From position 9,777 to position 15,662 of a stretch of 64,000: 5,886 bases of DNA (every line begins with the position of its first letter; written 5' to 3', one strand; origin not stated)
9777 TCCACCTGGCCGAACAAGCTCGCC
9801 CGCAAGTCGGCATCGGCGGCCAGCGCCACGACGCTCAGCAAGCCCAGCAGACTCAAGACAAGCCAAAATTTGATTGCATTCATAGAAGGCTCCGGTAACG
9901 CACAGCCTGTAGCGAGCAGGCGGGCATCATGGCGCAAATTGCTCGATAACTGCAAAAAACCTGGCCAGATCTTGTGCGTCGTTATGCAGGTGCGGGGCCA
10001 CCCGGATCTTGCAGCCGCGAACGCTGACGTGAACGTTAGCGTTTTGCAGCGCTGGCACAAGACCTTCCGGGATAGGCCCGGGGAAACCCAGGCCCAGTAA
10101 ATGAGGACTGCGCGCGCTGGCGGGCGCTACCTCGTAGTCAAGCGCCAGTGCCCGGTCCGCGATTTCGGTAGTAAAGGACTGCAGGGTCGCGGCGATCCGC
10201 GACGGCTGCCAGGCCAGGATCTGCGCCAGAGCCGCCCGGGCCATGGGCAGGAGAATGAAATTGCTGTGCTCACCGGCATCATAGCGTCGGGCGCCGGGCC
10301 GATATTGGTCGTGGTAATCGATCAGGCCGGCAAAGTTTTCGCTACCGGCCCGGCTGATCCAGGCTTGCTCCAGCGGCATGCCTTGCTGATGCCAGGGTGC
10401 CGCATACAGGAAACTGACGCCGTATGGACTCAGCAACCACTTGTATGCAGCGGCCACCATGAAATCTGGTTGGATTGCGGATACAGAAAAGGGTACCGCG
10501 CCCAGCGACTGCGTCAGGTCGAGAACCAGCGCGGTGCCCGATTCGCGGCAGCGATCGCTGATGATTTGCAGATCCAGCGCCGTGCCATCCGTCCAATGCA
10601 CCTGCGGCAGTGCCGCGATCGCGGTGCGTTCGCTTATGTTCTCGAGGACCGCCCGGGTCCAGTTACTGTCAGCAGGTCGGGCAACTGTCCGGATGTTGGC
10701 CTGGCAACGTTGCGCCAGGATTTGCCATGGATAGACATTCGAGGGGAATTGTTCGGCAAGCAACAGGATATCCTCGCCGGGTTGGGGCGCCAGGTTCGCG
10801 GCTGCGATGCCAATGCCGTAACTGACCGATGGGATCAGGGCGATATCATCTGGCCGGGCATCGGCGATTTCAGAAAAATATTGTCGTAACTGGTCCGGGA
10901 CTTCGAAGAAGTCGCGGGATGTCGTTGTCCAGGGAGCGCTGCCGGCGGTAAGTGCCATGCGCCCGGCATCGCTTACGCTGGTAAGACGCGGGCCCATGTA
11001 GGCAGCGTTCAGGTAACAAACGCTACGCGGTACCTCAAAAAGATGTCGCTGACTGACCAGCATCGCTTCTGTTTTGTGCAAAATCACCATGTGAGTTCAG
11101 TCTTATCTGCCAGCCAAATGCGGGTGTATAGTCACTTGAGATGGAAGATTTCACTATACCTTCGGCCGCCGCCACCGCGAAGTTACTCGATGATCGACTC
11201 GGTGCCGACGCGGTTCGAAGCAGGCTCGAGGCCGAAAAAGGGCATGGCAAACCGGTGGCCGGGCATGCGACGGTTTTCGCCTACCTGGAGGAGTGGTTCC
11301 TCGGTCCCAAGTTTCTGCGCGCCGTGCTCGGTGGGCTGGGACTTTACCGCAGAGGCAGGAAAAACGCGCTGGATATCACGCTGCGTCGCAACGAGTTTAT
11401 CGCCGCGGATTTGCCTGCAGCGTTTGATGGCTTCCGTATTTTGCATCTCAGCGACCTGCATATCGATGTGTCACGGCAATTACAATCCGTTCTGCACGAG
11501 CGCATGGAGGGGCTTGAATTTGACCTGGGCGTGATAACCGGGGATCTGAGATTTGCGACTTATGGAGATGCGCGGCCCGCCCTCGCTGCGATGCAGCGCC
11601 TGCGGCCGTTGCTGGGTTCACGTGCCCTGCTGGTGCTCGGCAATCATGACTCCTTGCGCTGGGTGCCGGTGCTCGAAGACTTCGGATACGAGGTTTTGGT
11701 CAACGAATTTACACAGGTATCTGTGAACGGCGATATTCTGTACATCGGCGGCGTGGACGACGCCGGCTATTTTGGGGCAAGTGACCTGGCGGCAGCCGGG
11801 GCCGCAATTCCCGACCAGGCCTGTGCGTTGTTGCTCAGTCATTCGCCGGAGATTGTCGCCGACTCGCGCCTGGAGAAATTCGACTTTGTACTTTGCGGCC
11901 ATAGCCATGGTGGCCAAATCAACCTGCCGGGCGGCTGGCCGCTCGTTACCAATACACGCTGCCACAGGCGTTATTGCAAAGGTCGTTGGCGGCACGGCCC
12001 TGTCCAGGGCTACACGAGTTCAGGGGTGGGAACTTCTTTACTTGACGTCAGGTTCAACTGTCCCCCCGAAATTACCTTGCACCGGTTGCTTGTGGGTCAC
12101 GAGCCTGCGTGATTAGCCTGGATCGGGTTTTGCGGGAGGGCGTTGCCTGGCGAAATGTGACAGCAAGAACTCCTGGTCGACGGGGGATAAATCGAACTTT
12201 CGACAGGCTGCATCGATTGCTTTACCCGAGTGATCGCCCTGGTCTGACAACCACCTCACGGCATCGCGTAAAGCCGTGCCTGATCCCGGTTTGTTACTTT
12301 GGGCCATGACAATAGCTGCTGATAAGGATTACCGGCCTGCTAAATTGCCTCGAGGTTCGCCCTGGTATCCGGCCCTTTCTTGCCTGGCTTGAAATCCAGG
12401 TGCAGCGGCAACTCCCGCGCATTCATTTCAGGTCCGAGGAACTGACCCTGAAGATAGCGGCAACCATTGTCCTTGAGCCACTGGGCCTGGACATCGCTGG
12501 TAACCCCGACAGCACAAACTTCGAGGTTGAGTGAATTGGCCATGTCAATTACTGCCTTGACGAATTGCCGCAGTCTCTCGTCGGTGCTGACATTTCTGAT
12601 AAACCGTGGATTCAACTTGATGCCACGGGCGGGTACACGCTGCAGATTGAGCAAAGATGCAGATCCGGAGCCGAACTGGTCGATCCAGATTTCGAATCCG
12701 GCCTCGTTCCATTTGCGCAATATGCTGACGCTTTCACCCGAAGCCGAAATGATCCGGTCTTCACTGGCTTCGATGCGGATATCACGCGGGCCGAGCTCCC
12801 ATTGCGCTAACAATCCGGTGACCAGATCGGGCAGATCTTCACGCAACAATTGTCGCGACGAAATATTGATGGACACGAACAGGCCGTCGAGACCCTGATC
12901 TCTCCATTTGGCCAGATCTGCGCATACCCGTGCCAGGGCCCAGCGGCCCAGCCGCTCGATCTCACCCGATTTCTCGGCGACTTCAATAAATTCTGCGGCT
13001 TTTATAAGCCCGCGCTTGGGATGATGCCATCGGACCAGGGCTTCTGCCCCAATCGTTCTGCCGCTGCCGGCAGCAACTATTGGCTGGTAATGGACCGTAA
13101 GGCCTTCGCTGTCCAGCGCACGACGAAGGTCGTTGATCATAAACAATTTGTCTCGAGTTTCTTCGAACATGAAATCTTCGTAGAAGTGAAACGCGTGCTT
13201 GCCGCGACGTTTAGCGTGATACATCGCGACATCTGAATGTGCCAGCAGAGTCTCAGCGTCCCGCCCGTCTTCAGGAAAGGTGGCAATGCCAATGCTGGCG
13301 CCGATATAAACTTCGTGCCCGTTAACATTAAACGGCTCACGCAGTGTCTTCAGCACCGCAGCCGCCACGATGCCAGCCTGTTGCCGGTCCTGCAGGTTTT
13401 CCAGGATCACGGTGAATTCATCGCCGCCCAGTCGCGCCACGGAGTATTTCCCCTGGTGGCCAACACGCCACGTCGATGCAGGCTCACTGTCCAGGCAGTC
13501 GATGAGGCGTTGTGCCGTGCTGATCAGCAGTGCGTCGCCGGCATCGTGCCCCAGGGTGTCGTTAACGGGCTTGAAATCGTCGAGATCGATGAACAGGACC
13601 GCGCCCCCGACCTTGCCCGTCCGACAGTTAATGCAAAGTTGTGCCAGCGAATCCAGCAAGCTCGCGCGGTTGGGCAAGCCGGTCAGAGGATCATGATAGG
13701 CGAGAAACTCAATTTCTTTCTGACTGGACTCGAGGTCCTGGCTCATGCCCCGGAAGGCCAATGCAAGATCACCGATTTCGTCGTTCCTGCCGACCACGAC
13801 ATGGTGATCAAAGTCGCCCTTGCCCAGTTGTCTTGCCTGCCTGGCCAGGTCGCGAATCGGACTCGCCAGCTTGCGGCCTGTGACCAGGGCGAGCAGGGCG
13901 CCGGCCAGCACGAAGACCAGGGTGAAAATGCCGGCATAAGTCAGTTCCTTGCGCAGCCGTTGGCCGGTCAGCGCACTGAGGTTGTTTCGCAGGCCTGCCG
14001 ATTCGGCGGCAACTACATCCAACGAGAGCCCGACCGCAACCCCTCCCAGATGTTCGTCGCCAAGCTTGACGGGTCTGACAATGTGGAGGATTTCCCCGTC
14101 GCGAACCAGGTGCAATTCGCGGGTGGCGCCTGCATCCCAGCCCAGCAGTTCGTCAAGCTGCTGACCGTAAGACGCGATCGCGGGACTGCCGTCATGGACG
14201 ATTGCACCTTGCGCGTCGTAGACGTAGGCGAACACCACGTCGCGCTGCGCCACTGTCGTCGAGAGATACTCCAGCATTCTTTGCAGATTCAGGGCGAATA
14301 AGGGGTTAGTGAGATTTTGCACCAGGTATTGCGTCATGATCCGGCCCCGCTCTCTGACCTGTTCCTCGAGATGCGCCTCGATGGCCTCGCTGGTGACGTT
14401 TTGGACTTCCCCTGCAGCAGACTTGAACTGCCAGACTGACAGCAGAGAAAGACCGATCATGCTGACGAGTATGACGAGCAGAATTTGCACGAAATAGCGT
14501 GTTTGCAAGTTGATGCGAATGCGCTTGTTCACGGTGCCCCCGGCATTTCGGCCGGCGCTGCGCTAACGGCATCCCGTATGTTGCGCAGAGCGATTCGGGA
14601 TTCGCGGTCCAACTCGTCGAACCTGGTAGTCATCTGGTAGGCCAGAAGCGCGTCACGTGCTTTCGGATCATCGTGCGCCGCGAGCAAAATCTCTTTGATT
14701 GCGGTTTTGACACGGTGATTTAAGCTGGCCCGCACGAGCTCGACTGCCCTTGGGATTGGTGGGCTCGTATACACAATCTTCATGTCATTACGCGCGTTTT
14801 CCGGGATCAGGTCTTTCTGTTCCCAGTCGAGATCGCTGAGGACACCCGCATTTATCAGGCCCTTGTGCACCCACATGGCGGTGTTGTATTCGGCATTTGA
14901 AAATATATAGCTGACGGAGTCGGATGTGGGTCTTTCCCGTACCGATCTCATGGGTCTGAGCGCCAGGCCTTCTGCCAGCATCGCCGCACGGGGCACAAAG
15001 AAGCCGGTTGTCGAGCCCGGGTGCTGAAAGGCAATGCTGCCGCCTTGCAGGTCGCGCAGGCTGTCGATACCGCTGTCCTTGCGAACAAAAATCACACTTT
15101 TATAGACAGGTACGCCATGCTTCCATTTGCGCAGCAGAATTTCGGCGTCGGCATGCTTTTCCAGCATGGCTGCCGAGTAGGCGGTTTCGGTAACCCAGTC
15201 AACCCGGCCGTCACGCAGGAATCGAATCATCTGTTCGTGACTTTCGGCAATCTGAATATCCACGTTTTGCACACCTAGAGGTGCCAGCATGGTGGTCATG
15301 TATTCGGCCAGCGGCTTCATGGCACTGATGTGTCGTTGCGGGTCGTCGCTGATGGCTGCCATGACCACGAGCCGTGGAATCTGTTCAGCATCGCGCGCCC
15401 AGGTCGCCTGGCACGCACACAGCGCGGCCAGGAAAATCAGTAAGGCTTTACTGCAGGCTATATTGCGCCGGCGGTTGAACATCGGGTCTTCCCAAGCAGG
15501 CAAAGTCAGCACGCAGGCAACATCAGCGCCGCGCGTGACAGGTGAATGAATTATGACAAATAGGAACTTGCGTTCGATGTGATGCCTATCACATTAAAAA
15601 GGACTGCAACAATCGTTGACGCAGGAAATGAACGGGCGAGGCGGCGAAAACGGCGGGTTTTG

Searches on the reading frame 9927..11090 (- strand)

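Call 35: search_protein_families(library=pfam, proteins=[window:9927-11090:-])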
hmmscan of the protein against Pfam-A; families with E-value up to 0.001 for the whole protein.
window:9927-11090:- (387 aa): 1 family
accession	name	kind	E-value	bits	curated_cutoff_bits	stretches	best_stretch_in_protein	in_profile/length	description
PF00266.25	Aminotran_5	-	5.3e-21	75.4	21.5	1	60-240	40-224/371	Aminotransferase class-V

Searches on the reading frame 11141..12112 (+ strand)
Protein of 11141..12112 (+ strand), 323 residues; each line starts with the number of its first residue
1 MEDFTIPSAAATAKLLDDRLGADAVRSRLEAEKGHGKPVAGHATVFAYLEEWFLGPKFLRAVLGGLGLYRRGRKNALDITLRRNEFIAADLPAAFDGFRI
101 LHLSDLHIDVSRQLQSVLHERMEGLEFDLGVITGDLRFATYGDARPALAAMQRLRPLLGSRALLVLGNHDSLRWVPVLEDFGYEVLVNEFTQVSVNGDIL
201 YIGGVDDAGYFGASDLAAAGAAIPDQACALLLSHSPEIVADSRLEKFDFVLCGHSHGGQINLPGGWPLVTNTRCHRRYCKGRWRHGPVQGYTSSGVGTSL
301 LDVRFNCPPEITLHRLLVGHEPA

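Call 15: search_protein_families(library=pfam, proteins=[window:11141-12112:+])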
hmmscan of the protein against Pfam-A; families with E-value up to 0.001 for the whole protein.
window:11141-12112:+ (323 aa): 2 families
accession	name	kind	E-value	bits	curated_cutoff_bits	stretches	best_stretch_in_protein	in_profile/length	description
PF00149.33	Metallophos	-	8.2e-09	36.6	21.5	1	98-257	1-190/191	Calcineurin-like phosphoesterase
PF12850.12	Metallophos_2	-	2.8e-05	24.6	27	1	99-259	2-120/154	Calcineurin-like phosphoesterase superfamily domain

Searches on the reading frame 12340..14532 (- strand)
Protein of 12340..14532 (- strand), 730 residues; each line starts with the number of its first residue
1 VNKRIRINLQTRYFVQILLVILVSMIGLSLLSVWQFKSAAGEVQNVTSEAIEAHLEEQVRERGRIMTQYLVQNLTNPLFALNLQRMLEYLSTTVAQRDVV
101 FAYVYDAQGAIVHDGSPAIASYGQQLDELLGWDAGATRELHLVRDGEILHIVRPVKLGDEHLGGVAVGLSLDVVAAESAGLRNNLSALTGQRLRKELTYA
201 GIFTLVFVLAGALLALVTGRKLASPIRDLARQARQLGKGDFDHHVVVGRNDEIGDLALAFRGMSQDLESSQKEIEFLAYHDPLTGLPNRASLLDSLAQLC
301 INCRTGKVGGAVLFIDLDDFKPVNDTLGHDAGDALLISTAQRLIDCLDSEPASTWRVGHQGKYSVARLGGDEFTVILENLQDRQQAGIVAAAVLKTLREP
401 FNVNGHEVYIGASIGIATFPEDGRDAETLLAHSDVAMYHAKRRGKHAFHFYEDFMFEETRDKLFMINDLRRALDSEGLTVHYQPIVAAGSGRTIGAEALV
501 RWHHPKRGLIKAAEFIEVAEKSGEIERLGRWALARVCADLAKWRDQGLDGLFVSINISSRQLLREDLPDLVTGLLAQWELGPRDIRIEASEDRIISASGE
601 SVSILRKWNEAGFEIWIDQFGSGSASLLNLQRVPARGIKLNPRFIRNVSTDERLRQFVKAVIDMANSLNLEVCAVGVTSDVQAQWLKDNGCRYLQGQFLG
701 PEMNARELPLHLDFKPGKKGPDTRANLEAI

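Call 15: search_protein_families(library=pfam, proteins=[window:12340-14532:-])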
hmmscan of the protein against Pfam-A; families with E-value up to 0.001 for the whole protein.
window:12340-14532:- (730 aa): 3 families
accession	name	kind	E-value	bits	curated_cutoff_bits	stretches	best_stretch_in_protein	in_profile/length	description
PF00563.25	EAL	-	1.1e-63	215.3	31.3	1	467-701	2-235/236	EAL domain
PF00990.26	GGDEF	-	3.1e-41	141.3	23.8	1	278-445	1-159/161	Diguanylate cyclase, GGDEF domain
PF00672.30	HAMP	-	1.3e-13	51.5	25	1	218-268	2-52/53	HAMP domain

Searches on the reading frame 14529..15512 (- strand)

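Call 15: search_protein_families(library=pfam, proteins=[window:14529-15512:-])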
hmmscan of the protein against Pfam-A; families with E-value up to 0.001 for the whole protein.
window:14529-15512:- (327 aa): 1 family
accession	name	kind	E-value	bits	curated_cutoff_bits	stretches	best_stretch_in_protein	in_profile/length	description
PF12974.12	Phosphonate-bd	-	3.8e-43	148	27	1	56-303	7-239/242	ABC transporter, phosphonate, periplasmic substrate-binding protein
